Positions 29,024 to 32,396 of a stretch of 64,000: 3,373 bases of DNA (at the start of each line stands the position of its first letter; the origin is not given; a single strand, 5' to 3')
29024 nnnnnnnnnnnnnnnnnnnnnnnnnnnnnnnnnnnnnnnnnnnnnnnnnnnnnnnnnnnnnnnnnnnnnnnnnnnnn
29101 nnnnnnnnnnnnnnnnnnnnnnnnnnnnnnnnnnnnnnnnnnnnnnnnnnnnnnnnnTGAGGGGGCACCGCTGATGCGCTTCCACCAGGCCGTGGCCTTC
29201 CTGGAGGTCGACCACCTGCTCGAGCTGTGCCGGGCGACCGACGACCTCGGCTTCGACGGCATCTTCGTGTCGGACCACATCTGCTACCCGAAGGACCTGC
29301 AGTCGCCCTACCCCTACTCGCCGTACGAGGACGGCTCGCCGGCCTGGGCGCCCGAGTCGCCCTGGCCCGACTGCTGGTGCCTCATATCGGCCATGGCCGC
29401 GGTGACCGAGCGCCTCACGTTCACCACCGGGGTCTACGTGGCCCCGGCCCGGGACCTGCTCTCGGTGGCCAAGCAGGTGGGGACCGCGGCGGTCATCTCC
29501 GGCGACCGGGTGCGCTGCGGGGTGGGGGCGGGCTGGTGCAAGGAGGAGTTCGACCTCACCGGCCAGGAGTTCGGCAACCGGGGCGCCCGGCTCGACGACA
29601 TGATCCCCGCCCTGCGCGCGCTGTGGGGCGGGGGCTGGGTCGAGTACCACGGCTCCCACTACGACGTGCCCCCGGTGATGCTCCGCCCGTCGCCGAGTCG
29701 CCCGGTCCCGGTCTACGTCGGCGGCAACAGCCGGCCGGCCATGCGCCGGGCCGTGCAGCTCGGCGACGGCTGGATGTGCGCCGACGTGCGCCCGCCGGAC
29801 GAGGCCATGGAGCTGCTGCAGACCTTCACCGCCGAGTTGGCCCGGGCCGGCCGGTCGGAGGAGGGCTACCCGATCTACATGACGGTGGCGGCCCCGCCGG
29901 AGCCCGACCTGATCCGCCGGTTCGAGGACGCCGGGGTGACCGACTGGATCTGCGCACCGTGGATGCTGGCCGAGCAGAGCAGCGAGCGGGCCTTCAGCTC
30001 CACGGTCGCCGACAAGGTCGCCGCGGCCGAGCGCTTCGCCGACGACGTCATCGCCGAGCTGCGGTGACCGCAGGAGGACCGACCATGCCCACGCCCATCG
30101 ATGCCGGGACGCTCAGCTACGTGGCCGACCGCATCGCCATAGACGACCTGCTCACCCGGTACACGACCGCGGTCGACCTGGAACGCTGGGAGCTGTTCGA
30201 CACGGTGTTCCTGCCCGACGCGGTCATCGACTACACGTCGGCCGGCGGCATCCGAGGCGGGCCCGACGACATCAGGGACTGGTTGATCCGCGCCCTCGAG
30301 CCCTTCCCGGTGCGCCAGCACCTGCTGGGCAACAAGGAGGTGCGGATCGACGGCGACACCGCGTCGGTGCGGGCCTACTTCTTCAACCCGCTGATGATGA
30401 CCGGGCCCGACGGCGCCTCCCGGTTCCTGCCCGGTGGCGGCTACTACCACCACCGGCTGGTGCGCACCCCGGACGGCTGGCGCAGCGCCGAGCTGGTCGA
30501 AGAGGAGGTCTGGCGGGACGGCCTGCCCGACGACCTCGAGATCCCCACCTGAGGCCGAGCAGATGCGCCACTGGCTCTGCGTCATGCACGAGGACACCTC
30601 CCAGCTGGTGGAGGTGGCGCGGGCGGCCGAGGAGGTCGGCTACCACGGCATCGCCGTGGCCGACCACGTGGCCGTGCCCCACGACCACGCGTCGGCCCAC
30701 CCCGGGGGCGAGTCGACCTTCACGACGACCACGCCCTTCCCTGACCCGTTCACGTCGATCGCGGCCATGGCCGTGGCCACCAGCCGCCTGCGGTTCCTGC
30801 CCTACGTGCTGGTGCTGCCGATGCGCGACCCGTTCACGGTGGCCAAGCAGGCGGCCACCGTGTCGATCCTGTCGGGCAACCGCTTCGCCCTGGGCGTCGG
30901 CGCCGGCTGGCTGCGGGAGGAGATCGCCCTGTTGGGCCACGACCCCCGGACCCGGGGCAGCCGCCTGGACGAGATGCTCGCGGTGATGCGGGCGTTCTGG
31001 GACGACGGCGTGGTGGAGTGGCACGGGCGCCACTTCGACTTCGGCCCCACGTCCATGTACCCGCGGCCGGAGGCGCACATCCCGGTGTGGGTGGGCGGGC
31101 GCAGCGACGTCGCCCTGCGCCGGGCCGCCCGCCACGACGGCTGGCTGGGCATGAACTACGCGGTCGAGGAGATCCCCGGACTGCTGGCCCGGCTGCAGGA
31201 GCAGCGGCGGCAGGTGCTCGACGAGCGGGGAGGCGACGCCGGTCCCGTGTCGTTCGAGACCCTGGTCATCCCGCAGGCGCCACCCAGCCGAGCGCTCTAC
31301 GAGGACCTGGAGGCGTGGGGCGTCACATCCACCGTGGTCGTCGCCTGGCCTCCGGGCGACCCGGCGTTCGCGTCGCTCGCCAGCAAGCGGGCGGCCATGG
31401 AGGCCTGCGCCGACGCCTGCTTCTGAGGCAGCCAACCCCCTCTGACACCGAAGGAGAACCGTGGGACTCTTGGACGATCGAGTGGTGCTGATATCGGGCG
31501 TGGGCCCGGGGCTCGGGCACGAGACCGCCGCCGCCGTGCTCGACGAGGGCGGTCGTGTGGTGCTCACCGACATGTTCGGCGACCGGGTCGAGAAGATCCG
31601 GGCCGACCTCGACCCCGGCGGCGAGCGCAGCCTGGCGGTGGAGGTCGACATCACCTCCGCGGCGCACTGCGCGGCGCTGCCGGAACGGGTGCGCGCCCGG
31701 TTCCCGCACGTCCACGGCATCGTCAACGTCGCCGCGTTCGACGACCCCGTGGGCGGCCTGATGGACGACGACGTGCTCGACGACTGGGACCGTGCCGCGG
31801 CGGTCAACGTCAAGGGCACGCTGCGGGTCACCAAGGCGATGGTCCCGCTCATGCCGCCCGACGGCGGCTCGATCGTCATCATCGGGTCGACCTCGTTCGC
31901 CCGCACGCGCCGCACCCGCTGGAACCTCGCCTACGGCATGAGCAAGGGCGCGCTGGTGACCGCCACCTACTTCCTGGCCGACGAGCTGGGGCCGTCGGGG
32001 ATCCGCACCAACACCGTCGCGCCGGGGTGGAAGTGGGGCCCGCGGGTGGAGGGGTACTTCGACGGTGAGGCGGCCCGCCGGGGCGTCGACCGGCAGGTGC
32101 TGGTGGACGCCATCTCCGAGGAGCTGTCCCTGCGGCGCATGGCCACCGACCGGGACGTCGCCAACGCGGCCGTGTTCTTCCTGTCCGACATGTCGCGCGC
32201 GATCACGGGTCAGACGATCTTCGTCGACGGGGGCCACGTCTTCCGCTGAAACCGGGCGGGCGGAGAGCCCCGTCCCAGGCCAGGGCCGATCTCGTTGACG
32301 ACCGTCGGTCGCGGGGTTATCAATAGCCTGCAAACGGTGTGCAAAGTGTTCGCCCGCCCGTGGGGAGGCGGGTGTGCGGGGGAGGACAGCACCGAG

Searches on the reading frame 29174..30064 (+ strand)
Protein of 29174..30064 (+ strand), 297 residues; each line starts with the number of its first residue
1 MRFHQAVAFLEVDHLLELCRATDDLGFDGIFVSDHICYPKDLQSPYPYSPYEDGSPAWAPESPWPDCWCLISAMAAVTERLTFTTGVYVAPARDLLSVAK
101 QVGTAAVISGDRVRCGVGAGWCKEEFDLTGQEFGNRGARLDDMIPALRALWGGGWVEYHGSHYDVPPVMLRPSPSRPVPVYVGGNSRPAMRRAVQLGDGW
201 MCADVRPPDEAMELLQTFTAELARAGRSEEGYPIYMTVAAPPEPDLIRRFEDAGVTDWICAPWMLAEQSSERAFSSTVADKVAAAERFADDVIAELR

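Call 40: search_protein_families(library=pfam, proteins=[window:29174-30064:+], max_evalue=0.00001)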
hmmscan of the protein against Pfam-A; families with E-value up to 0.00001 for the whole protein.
window:29174-30064:+ (297 aa): 1 family
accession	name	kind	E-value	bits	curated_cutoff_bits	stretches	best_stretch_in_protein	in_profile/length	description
PF00296.26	Bac_luciferase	-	1.1e-46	160.1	27.9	1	12-238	22-226/314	Luciferase-like monooxygenase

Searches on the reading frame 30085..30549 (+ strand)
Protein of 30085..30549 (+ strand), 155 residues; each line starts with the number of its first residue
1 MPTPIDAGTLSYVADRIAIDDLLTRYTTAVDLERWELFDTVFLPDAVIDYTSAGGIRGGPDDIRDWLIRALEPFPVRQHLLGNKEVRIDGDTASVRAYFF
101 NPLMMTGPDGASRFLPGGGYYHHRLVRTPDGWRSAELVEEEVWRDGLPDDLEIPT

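Call 40: search_protein_families(library=pfam, proteins=[window:30085-30549:+], max_evalue=0.00001)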
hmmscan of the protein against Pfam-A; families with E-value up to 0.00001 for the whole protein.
window:30085-30549:+ (155 aa): 1 family
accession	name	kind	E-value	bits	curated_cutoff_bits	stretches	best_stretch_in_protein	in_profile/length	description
PF13577.12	SnoaL_4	-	1.7e-31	109.3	24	1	13-136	3-124/126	SnoaL-like domain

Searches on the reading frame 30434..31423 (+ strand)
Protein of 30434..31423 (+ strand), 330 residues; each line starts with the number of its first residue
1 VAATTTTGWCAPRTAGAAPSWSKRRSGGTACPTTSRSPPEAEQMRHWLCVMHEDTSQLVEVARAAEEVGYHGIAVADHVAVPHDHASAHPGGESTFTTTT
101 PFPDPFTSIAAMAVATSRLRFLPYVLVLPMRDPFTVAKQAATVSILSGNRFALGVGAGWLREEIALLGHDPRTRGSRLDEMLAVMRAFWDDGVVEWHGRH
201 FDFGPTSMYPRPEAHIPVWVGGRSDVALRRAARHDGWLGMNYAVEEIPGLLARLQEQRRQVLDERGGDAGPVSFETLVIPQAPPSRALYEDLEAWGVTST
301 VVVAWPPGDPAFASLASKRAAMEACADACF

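Call 40: search_protein_families(library=pfam, proteins=[window:30434-31423:+], max_evalue=0.00001)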
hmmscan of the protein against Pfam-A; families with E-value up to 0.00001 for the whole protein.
window:30434-31423:+ (330 aa): 1 family
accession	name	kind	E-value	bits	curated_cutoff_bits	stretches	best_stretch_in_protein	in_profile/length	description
PF00296.26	Bac_luciferase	-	1.4e-45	156.4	27.9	1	28-259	4-211/314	Luciferase-like monooxygenase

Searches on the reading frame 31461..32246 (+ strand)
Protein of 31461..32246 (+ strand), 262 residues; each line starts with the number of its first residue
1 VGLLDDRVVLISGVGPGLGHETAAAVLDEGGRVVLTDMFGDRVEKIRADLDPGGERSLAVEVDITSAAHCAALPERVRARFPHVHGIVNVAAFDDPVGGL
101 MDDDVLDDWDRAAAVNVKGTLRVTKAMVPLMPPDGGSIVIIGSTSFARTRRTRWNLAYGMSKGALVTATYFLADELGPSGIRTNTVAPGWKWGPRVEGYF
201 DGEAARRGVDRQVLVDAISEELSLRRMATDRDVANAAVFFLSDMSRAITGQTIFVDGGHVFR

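Call 40: search_protein_families(library=pfam, proteins=[window:31461-32246:+], max_evalue=0.00001)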
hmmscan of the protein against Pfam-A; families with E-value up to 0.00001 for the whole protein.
window:31461-32246:+ (262 aa): 3 families
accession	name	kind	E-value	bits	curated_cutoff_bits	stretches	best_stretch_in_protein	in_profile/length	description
PF13561.12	adh_short_C2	-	2.2e-48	165.4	27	1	14-258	2-234/236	Enoyl-(Acyl carrier protein) reductase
PF00106.31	adh_short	-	4e-31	108.5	26.6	1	7-189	1-180/195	short chain dehydrogenase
PF08659.16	KR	-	2.2e-06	28.2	22.6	1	9-128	3-124/180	KR domain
